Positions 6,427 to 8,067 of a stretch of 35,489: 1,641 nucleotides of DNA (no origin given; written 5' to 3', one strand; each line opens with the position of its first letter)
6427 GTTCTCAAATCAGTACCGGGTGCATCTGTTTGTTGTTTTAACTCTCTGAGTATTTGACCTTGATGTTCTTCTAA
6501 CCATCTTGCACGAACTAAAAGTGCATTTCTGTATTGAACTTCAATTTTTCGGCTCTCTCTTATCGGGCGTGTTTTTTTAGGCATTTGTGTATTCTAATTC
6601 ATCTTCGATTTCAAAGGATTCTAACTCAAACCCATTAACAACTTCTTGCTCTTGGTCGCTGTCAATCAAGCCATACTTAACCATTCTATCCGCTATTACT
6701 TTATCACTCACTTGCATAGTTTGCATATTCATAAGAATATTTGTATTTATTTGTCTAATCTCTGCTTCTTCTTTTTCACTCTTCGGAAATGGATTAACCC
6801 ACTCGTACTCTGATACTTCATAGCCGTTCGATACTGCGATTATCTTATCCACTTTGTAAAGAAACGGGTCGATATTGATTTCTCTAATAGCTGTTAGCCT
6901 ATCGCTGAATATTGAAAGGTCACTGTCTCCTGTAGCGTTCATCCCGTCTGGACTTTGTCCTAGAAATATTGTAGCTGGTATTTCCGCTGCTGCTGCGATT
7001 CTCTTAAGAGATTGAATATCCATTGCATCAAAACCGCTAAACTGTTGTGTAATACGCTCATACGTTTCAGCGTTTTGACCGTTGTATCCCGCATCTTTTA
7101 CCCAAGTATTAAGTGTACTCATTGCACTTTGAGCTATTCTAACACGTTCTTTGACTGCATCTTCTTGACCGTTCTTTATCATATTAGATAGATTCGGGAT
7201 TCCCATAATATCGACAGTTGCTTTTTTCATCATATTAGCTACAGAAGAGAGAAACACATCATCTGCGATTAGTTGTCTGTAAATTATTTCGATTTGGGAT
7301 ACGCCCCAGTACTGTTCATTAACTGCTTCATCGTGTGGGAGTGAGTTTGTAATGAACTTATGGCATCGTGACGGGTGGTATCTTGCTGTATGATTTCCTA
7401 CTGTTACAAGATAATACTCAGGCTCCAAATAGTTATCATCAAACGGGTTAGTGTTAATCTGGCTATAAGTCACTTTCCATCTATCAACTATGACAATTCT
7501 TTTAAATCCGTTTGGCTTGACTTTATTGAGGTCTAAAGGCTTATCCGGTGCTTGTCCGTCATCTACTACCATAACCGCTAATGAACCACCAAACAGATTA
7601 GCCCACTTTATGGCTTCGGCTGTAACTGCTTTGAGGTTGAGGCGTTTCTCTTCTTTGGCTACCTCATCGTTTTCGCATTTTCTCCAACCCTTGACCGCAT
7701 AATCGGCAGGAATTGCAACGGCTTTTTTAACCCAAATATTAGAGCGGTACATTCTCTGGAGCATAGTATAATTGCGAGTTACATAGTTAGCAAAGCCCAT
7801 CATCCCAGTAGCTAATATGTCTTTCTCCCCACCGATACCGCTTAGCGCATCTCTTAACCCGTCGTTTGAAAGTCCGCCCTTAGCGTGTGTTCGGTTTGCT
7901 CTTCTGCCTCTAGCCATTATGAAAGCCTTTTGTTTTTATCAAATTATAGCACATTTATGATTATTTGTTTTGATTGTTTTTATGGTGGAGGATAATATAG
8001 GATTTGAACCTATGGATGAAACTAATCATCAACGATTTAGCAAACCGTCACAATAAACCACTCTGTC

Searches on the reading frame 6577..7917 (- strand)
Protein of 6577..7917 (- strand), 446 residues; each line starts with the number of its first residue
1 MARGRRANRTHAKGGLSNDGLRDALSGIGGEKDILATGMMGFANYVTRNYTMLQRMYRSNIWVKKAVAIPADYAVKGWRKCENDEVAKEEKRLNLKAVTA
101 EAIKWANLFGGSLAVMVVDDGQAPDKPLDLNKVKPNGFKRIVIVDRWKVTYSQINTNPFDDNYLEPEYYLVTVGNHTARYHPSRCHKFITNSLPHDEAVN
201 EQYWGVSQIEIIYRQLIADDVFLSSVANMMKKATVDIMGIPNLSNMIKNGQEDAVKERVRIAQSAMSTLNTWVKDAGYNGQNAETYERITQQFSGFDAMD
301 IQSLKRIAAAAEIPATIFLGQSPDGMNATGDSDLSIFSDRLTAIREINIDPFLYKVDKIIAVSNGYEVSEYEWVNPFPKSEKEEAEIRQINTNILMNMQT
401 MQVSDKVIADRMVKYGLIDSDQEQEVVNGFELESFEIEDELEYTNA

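Call 48: search_protein_families(library=phrogs, proteins=[window:6577-7917:-], max_evalue=0.0001)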
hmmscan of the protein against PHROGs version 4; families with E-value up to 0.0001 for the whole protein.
window:6577-7917:- (446 aa): 7 families
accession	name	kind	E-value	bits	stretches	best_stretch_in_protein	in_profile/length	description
phrog_146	-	head and packaging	4.2e-84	284.5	1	11-429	17-441/587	portal protein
phrog_15528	-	head and packaging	1.6e-34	120.4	1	86-356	105-379/794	portal protein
phrog_15615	-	head and packaging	2.9e-26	93.1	1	19-208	7-194/194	virion structural protein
phrog_4660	-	head and packaging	2e-17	63.9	1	83-387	153-450/765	minor head protein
phrog_12751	-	unknown function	7.3e-16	59.2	1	199-405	5-210/283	-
phrog_220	-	head and packaging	4.4e-13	49.1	1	93-338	104-354/1338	minor head protein and DNA pilot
phrog_30637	-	unknown function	8.5e-07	28.2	1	181-393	6-214/1119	-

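Call 83: search_dna_similar(query=window:6577-7917:-, collection=phages, mode=protein, max_rows=12)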
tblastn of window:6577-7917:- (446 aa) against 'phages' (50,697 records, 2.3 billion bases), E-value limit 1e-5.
Records with a match: 1797; places in all: 1800; records where one place covers at least 80% of the query: 733.
Best place of each record, by identity: <60% 1797.
By first word of the organism name: Klebsiella 475; Escherichia 328; Pseudomonas 304; Vibrio 275; Shigella 36; Xanthomonas 32; Erwinia 26; Yersinia 26; Aeromonas 26; Salmonella 25; and 52 more.
By host as written in the record: - 371; Klebsiella pneumoniae 214; Pseudomonas aeruginosa 117; Escherichia coli 98; Pseudomonas aeruginosa PAO1 86; Escherichia coli DSM 12242 43; Escherichia coli K-12 MG1655 35; Pseudomonas sp. 28; and 362 more.
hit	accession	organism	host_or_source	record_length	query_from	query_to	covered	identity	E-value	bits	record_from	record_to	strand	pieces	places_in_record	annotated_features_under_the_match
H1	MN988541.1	Rhizobium phage RHph_I65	Rhizobium phaseoli INC1-2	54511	18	417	90%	32.2%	1e-44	172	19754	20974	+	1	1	putative portal protein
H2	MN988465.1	Rhizobium phage RHph_TM26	Rhizobium sp. N4311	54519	16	417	90%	31.7%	5e-46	176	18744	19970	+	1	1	putative portal protein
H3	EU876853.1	Iodobacter phage PhiPLPE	Iodobacter sp. CdM7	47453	9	404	89%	32.0%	3e-45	174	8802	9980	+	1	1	gp19 putative portal protein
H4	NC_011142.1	Iodobacter phage PhiPLPE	Iodobacter sp. CdM7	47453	9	404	89%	32.0%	3e-45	174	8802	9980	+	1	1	portal protein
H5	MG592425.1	Vibrio phage 1.042.O._10N.286.45.B8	Vibrio lentus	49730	6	392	87%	32.2%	7e-44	170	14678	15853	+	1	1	coil containing protein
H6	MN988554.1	Rhizobium phage RHph_I72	Rhizobium etli 343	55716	18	417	90%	30.9%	9e-44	170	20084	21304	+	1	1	putative portal protein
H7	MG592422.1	Vibrio phage 1.038.O._10N.286.51.C2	Vibrio lentus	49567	18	396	85%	32.6%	2e-43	169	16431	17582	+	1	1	coil containing protein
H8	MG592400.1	Vibrio phage 1.016.O._10N.286.46.A11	Vibrio lentus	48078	18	396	85%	32.6%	2e-43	169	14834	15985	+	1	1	coil containing protein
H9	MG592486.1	Vibrio phage 1.112.O._10N.286.46.B11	Vibrio lentus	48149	18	392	84%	32.9%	6e-44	170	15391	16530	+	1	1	coil containing protein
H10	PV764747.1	Proteus phage PA_03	Proteus mirabilis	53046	5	386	86%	32.1%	7e-46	176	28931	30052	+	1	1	hypothetical protein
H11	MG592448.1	Vibrio phage 1.071.A._10N.286.46.A12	Vibrio lentus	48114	18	396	85%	32.3%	6e-43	167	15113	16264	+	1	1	coil containing protein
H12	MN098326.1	Proteus phage Myduc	Proteus mirabilis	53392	5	386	86%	31.9%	6e-45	173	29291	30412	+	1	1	putative portal protein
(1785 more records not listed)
